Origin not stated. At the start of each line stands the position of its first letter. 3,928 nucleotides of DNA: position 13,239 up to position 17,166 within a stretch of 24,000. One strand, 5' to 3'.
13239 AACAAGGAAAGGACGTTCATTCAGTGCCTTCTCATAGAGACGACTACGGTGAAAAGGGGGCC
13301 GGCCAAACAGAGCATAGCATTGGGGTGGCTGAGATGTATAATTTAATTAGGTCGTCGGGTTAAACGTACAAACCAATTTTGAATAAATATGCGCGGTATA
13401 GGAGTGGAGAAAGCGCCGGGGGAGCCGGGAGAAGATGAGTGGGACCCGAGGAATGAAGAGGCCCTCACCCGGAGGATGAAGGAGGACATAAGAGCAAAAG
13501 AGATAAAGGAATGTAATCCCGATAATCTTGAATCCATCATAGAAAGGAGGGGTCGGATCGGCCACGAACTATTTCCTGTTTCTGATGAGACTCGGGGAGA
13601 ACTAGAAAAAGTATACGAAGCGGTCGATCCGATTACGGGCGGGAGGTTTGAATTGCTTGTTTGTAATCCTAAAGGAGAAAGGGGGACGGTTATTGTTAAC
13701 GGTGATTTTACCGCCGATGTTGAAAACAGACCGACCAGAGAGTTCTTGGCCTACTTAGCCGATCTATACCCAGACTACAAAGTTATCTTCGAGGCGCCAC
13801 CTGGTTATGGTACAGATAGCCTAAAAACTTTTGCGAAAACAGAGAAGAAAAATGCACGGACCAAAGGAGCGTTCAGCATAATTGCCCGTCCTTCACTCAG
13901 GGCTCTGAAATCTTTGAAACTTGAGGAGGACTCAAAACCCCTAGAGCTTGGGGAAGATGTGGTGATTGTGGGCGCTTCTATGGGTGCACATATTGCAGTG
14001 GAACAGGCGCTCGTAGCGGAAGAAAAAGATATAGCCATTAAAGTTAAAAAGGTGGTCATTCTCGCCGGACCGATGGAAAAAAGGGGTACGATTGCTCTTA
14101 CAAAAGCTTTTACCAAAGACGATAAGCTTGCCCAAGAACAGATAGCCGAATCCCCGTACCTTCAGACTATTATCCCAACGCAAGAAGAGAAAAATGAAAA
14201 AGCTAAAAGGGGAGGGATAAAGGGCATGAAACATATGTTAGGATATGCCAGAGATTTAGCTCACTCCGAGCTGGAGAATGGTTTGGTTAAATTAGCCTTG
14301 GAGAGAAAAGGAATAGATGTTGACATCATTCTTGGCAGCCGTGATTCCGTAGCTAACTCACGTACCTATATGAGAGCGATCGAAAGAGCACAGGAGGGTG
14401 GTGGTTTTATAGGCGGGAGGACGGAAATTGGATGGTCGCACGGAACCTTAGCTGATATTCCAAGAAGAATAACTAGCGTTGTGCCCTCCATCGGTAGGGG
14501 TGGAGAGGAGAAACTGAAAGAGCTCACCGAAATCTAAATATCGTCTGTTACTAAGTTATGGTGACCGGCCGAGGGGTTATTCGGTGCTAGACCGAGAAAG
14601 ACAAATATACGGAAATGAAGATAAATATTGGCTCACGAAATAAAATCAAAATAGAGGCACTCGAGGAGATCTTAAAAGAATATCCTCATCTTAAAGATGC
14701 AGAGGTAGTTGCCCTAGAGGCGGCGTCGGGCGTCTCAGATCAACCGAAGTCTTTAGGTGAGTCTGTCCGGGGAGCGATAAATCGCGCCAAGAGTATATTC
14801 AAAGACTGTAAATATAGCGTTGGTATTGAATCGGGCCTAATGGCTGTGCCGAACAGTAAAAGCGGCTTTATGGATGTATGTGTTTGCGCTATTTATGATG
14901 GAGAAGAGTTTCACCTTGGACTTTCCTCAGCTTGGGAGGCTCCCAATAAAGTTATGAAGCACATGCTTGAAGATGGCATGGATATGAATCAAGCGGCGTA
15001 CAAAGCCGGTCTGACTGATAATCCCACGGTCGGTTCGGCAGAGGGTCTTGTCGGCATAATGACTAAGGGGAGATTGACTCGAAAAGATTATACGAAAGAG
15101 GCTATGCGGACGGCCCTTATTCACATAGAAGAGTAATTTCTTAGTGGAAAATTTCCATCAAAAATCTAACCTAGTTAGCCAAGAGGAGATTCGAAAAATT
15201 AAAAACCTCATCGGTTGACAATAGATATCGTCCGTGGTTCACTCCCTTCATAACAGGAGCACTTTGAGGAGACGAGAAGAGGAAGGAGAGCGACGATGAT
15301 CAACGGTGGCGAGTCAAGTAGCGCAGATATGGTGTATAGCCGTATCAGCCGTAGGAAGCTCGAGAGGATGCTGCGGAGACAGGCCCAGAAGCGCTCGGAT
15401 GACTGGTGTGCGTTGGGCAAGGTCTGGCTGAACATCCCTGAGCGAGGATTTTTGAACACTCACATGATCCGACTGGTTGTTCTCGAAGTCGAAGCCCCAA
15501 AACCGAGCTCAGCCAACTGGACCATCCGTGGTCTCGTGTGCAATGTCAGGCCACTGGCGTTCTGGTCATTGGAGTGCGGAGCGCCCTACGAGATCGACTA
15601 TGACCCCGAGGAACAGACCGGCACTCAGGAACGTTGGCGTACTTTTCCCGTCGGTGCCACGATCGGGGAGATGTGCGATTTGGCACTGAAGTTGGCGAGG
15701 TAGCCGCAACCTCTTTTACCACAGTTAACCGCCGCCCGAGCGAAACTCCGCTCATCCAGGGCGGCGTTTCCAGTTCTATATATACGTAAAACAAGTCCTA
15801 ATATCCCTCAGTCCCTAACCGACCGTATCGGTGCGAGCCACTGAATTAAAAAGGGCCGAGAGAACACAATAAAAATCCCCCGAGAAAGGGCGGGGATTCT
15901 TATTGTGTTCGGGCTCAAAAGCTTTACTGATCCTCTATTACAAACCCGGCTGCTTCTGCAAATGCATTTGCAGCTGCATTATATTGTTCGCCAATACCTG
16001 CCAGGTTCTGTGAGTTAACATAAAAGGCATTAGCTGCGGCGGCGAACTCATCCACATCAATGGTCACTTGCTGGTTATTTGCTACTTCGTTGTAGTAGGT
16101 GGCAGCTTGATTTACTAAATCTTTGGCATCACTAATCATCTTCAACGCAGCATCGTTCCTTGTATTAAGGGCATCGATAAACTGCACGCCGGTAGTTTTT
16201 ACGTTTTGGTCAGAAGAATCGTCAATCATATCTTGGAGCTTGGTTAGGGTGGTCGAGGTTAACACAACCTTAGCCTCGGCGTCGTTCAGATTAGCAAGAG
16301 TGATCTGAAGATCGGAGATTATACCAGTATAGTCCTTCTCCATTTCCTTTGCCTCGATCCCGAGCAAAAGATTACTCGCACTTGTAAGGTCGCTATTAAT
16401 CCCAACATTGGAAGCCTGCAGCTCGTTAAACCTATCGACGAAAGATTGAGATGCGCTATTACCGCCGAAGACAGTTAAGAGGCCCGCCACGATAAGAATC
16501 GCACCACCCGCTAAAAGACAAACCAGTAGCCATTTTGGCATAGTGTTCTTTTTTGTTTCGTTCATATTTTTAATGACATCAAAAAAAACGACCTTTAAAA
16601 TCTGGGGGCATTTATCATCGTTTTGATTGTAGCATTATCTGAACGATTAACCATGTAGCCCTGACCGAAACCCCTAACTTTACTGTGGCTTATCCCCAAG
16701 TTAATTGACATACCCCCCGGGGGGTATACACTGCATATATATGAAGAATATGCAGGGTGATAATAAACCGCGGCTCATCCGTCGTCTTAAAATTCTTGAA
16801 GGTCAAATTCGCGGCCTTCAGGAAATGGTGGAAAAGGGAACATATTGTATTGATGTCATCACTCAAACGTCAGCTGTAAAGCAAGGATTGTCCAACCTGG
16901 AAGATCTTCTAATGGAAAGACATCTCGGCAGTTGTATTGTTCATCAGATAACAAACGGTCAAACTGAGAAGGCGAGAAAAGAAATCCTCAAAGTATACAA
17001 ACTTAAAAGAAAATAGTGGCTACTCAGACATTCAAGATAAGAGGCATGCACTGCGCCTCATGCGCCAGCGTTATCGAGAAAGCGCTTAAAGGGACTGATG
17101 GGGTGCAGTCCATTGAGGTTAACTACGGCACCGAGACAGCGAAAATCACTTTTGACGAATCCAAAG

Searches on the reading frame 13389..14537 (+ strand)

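Call 31: search_protein_families(library=pfam, proteins=[window:13389-14537:+], max_evalue=0.001)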
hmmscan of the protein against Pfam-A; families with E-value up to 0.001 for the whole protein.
window:13389-14537:+ (382 aa): 0 families

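Call 43: search_protein_families(library=pfam, proteins=[window:13389-14537:+], max_evalue=0.1)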
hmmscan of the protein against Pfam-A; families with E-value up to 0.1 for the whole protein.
window:13389-14537:+ (382 aa): 3 families
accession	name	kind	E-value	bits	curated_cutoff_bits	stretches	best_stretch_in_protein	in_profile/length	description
PF12697.13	Abhydrolase_6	-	0.0069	17.5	26.3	1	182-230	63-96/217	Alpha/beta hydrolase family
PF07859.19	Abhydrolase_3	-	0.013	15.7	25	1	188-247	70-130/210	alpha/beta hydrolase fold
PF12146.15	Hydrolase_4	-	0.083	12.6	27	0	188-233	75-114/239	Serine aminopeptidase, S33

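Call 82: search_protein_families(library=phrogs, proteins=[window:13389-14537:+], max_evalue=0.001)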
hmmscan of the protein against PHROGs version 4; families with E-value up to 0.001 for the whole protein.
window:13389-14537:+ (382 aa): 0 families

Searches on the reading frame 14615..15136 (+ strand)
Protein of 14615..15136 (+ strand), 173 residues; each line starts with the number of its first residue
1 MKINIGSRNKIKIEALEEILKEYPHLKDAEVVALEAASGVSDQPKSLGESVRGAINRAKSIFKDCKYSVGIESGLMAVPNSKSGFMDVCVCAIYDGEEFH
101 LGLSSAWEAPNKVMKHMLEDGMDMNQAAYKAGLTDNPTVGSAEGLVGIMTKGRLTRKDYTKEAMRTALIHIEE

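Call 31: search_protein_families(library=pfam, proteins=[window:14615-15136:+], max_evalue=0.001)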
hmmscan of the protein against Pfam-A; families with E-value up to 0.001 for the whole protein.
window:14615-15136:+ (173 aa): 1 family
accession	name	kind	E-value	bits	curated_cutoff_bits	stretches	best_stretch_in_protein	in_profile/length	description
PF01931.24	NTPase_I-T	-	4e-38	131.3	25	1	6-170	1-160/162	Protein of unknown function DUF84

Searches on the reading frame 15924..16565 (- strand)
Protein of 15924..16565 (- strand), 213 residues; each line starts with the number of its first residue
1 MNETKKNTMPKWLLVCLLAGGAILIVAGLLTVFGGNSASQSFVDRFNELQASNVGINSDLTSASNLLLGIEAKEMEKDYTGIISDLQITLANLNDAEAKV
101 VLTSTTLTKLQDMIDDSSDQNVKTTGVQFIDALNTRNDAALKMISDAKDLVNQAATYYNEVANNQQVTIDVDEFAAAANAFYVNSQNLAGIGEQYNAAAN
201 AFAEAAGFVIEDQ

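Call 32: search_protein_families(library=pfam, proteins=[window:15924-16565:-], max_evalue=0.001)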
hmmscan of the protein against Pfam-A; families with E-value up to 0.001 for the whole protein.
window:15924-16565:- (213 aa): 0 families

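Call 43: search_protein_families(library=pfam, proteins=[window:15924-16565:-], max_evalue=0.1)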
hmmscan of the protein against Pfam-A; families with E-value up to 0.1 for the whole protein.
window:15924-16565:- (213 aa): 2 families
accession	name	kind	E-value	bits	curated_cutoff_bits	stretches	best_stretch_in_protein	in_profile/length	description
PF11381.13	DUF3185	-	0.035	14.5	25.3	1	21-49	4-32/59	Protein of unknown function (DUF3185)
PF05546.16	She9_MDM33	-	0.058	13.6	22.2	0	104-166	6-68/198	She9 / Mdm33 family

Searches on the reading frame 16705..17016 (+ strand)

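Call 32: search_protein_families(library=pfam, proteins=[window:16705-17016:+], max_evalue=0.001)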
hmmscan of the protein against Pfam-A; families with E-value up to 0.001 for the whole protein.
window:16705-17016:+ (103 aa): 1 family
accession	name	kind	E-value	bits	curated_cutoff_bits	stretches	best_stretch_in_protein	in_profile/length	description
PF02583.22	Trns_repr_metal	-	2.1e-22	79.8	22.8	1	21-97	2-75/78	Metal-sensitive transcriptional repressor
